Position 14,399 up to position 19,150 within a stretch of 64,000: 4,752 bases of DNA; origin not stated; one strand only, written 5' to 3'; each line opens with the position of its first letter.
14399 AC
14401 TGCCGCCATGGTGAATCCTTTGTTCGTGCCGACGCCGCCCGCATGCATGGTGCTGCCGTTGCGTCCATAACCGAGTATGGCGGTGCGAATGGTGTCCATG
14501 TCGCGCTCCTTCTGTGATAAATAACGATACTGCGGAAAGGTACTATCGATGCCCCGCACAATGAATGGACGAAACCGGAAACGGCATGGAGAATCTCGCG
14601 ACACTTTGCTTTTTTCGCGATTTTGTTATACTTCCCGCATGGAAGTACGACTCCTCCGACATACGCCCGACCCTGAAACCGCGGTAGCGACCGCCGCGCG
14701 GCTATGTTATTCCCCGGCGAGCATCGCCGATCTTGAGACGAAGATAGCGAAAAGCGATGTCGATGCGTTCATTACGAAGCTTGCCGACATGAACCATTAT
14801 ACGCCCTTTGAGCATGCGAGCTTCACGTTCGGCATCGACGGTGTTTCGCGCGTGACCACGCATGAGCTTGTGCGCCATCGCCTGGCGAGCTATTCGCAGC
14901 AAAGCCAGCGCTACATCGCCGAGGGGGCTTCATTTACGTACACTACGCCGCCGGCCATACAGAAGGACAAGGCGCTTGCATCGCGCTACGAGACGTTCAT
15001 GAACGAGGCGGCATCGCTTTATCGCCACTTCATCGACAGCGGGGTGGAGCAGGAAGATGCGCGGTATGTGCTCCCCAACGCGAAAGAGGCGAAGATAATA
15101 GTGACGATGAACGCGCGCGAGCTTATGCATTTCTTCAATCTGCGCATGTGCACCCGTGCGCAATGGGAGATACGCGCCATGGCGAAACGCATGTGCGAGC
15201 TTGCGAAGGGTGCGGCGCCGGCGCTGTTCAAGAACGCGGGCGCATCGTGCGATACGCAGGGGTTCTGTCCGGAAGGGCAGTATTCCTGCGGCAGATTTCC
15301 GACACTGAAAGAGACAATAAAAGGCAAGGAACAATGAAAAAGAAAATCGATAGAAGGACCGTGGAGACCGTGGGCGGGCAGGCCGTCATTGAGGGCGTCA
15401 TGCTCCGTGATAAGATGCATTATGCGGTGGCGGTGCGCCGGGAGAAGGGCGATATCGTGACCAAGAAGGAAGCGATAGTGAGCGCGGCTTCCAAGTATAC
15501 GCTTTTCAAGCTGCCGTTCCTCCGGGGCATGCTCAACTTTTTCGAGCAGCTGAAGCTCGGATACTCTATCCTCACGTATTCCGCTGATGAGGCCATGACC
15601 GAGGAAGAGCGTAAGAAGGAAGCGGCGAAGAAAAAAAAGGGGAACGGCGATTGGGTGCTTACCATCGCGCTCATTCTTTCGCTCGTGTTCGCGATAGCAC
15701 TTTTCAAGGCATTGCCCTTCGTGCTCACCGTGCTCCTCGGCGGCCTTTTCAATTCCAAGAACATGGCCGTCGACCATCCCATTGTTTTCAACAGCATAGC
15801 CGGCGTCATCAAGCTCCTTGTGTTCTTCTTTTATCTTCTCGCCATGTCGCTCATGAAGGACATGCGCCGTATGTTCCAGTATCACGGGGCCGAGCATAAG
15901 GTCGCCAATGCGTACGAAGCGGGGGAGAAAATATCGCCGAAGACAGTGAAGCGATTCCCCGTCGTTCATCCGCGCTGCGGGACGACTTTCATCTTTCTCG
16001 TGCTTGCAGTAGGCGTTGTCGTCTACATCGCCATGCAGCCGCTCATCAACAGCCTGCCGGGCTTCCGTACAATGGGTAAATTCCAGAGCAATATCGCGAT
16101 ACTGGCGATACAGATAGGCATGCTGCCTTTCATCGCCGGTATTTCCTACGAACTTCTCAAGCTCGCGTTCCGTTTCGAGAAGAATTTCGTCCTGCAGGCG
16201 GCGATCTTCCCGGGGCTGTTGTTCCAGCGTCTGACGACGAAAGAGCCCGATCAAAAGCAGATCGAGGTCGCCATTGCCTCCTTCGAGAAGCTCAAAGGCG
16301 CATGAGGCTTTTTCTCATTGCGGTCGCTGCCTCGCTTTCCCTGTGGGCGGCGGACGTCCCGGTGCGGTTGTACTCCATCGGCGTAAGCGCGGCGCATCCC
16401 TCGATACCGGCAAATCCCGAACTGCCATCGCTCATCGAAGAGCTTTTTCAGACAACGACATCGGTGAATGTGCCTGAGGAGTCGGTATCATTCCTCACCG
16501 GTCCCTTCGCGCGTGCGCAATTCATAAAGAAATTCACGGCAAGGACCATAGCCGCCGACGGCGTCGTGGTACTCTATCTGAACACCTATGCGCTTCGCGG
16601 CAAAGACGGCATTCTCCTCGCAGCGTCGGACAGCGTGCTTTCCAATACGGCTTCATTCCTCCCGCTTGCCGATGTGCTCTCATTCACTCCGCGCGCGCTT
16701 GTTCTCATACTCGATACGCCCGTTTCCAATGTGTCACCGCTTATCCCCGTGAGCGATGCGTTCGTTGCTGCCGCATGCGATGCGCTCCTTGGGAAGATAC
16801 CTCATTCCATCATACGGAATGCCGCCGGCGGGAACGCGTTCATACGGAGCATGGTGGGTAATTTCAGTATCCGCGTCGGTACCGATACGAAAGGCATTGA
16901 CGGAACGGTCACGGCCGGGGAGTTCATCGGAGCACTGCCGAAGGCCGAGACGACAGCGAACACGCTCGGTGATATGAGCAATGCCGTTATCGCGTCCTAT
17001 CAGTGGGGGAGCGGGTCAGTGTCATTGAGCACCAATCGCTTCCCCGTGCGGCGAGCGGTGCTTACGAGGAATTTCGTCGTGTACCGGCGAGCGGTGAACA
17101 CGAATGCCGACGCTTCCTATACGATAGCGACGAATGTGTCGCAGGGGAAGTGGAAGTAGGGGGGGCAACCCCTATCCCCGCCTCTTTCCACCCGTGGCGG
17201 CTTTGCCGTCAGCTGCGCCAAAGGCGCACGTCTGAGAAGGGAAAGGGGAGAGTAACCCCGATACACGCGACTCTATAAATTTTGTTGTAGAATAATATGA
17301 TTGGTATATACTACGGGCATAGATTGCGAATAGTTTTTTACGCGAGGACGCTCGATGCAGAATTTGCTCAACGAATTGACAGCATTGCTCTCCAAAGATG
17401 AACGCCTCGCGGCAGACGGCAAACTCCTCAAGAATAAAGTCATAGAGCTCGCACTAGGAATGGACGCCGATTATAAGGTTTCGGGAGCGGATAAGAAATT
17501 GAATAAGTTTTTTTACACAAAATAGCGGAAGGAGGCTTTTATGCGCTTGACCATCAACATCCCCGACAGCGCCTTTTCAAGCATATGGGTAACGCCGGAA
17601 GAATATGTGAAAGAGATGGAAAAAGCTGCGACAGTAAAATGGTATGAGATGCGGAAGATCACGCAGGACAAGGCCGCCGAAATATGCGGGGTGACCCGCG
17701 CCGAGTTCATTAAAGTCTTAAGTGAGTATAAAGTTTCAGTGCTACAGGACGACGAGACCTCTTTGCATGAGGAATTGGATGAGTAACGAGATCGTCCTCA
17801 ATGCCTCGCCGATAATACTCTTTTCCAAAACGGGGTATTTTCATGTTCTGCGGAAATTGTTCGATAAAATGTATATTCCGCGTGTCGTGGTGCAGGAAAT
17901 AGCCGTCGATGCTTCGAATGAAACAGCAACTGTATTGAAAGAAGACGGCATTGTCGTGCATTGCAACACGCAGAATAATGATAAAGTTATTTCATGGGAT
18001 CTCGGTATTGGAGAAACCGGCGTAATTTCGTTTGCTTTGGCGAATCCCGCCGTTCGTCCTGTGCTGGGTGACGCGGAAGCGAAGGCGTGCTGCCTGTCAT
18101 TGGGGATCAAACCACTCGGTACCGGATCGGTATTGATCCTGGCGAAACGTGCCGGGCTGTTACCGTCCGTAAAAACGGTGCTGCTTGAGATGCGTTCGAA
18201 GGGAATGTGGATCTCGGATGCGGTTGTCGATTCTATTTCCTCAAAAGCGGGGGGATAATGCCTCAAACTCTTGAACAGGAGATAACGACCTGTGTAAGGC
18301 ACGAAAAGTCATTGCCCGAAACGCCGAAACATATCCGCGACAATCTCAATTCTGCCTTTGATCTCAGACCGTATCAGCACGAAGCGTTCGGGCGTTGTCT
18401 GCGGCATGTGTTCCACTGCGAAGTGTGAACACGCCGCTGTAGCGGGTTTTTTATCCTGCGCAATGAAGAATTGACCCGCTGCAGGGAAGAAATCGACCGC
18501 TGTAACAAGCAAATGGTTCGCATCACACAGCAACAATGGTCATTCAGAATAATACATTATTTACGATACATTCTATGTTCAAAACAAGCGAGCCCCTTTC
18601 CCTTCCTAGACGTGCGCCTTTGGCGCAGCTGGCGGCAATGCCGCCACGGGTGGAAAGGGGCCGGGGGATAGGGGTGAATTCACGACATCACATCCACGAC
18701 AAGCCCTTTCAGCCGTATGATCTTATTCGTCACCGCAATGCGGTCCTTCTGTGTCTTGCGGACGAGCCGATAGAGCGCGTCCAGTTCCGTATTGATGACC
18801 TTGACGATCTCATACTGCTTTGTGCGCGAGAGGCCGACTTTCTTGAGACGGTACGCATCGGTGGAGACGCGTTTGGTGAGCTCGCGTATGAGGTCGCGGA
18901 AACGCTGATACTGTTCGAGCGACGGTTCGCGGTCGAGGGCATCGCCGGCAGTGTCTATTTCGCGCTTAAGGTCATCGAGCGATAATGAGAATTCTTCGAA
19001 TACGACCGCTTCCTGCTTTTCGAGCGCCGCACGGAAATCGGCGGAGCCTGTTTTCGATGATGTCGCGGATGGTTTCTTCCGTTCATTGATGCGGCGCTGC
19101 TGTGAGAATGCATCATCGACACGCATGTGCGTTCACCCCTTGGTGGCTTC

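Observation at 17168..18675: AT-rich toxin-antitoxin cassette bracketed by ~85-nt inverted repeats between convergent host genes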

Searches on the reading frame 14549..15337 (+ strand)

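Call 9: search_protein_families(library=pfam, proteins=[window:14549-15337:+], max_evalue=0.01)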
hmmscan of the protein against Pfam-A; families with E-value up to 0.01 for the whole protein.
window:14549-15337:+ (262 aa): 1 family
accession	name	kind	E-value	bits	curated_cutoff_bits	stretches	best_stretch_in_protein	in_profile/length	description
PF02511.20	Thy1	-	7.9e-71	238.2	24.8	1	34-224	1-190/191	Thymidylate synthase complementing protein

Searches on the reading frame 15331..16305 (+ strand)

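Call 9: search_protein_families(library=pfam, proteins=[window:15331-16305:+], max_evalue=0.01)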
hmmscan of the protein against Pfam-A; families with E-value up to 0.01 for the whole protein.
window:15331-16305:+ (324 aa): 1 family
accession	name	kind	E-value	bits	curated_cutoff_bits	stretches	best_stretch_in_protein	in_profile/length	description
PF07136.16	DUF1385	-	4e-72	242.7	22.1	1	61-321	1-224/227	Protein of unknown function (DUF1385)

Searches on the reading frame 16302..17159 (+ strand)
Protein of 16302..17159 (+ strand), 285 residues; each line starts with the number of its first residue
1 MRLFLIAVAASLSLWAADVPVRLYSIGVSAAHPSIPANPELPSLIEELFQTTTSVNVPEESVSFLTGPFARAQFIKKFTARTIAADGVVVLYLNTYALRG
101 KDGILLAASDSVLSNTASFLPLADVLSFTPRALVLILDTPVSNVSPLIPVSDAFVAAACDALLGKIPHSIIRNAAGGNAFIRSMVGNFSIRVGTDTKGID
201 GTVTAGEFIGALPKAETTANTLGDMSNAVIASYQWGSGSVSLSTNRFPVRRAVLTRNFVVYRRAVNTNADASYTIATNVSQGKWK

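Call 9: search_protein_families(library=pfam, proteins=[window:16302-17159:+], max_evalue=0.01)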
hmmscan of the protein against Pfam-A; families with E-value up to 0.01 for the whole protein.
window:16302-17159:+ (285 aa): 0 families

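Call 42: search_protein_families(library=ncbifam, proteins=[window:16302-17159:+], max_evalue=1)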
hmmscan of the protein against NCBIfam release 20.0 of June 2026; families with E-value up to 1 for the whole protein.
window:16302-17159:+ (285 aa): 0 families

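Call 97: find_encoding_contigs(protein=window:16302-17159:+, flank=6000, max_places=8)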
Protein window:16302-17159:+ (285 aa): 3 contigs read that carry it; 2 places shown.
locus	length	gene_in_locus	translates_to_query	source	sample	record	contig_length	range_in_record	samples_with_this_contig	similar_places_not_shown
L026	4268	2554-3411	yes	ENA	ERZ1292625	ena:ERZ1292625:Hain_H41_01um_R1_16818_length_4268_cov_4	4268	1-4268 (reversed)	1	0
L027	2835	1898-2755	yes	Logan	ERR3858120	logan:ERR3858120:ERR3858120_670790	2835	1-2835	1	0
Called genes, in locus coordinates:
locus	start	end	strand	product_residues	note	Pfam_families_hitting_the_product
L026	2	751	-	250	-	?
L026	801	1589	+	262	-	PF02511:Thy1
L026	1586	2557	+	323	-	PF07136:DUF1385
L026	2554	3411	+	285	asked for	-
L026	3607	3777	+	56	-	-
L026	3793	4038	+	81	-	PF03683:UPF0175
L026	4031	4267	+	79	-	?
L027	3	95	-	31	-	?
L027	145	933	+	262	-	PF02511:Thy1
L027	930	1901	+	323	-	PF07136:DUF1385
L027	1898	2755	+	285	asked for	-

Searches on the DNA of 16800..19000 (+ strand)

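Call 10: search_rna_families(source=window, start=16800, end=19000, threshold=evalue, max_evalue=1)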
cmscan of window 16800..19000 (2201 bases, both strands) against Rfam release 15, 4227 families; matches with E-value up to 1: 1.
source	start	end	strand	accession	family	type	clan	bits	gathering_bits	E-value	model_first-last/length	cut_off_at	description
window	17855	17987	-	RF01257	snR31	Gene; snRNA; snoRNA; HACA-box;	CL00026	21.4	45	0.21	1-223/223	no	Small nucleolar RNA snR31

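Call 89: search_dna_similar(query=window:17160-18682:+, collection=plasmids, mode=distant, max_evalue=0.001, max_rows=10)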
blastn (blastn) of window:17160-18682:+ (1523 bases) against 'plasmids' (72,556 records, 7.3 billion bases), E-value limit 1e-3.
No match.

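Call 90: search_dna_similar(query=window:17160-18682:+, collection=phages, mode=distant, max_evalue=0.001, max_rows=10)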
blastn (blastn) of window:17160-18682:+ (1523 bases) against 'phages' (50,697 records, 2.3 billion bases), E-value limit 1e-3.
No match.

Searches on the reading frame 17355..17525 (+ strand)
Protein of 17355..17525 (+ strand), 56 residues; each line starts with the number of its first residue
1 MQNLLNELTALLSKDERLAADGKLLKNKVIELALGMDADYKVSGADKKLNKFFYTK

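Call 9: search_protein_families(library=pfam, proteins=[window:17355-17525:+], max_evalue=0.01)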
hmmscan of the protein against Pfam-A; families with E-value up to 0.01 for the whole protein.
window:17355-17525:+ (56 aa): 0 families

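Call 38: search_dna_similar(query=window:17355-17522:+, collection=plasmids, mode=protein, max_evalue=0.01, max_rows=12)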
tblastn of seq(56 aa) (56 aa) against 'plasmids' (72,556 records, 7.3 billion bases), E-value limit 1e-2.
Records with a match: 1; places in all: 1; records where one place covers at least 80% of the query: 0.
Best place of each record, by identity: <60% 1.
By first word of the organism name: Thioclava 1.
By predicted mobility (MOB-suite, as given by PLSDB): non-mobilizable 1.
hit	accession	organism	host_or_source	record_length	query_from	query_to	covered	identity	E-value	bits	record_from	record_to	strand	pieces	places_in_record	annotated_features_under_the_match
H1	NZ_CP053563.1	Thioclava electrotropha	cultured cells,marine sediment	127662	1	38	68%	55.3%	1e-4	44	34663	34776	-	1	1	site-specific DNA-methyltransferase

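Call 40: get_annotated_region(hit=H1, flank=6000)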
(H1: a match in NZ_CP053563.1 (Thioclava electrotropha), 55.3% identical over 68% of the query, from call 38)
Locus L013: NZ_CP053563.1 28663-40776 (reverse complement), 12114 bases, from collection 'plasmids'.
description: Thioclava electrotropha strain Elox9 plasmid pTElox9, complete sequence
organism: Thioclava electrotropha (NCBI taxid 1549850)
taxonomy: Bacteria; Pseudomonadota; Alphaproteobacteria; Rhodobacterales; Paracoccaceae; Thioclava; Thioclava electrotropha
host: -; source: cultured cells,marine sediment; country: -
typing (MOB-suite, as given by PLSDB): non-mobilizable
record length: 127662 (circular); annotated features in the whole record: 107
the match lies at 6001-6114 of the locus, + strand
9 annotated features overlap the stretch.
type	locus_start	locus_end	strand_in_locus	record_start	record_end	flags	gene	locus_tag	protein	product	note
CDS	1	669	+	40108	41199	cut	-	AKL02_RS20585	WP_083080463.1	type IV toxin-antitoxin system AbiEi family antitoxin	-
CDS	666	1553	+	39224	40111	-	-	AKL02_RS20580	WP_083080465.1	nucleotidyl transferase AbiEii/AbiGii toxin family protein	-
CDS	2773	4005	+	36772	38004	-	istA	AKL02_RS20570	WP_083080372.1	IS21 family transposase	-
CDS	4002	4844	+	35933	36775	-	istB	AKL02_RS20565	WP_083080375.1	IS21-like element helper ATPase IstB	-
CDS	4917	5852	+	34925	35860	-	-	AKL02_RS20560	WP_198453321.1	hypothetical protein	-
CDS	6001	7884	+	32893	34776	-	-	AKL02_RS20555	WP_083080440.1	site-specific DNA-methyltransferase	GO:0006306 - DNA methylation [Evidence IEA]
CDS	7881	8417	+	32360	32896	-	-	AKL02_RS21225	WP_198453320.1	DEAD/DEAH box helicase family protein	-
CDS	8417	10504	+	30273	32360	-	-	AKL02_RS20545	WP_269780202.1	hypothetical protein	-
CDS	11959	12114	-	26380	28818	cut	-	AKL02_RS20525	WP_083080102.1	ATP-binding protein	-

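Call 42: search_protein_families(library=ncbifam, proteins=[window:17355-17525:+], max_evalue=1)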
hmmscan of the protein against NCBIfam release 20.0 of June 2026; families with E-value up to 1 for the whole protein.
window:17355-17525:+ (56 aa): 0 families

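Call 43: search_protein_families(library=padloc, proteins=[window:17355-17525:+], max_evalue=1)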
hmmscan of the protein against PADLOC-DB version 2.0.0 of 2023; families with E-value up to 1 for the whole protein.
window:17355-17525:+ (56 aa): 0 families

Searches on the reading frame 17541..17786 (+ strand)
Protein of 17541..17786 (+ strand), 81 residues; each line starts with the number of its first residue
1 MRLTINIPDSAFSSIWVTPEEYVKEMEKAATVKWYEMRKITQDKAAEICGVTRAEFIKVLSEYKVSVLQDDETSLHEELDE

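Call 9: search_protein_families(library=pfam, proteins=[window:17541-17786:+], max_evalue=0.01)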
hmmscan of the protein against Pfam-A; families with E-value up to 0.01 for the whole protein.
window:17541-17786:+ (81 aa): 1 family
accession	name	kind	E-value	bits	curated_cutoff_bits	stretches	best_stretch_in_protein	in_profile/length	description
PF03683.19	UPF0175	-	1.6e-20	73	27.9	1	7-80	1-74/75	Uncharacterised protein family (UPF0175)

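Call 42: search_protein_families(library=ncbifam, proteins=[window:17541-17786:+], max_evalue=1)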
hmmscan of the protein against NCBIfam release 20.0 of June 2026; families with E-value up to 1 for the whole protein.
window:17541-17786:+ (81 aa): 1 family
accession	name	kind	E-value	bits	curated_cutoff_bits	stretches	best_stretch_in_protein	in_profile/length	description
TIGR01641.1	phageSPP1_gp7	domain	0.0074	16.7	39.65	1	18-74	14-72/109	minor capsid protein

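Call 43: search_protein_families(library=padloc, proteins=[window:17541-17786:+], max_evalue=1)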
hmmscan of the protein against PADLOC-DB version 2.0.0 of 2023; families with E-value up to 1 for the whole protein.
window:17541-17786:+ (81 aa): 2 families
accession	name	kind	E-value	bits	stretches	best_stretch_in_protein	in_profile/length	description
PDLC05075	PDC-S70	-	9.5e-07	27.2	1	1-79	1-77/83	-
PDLC05076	PDC-S70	-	2.4e-06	25.7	1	20-77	21-77/94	-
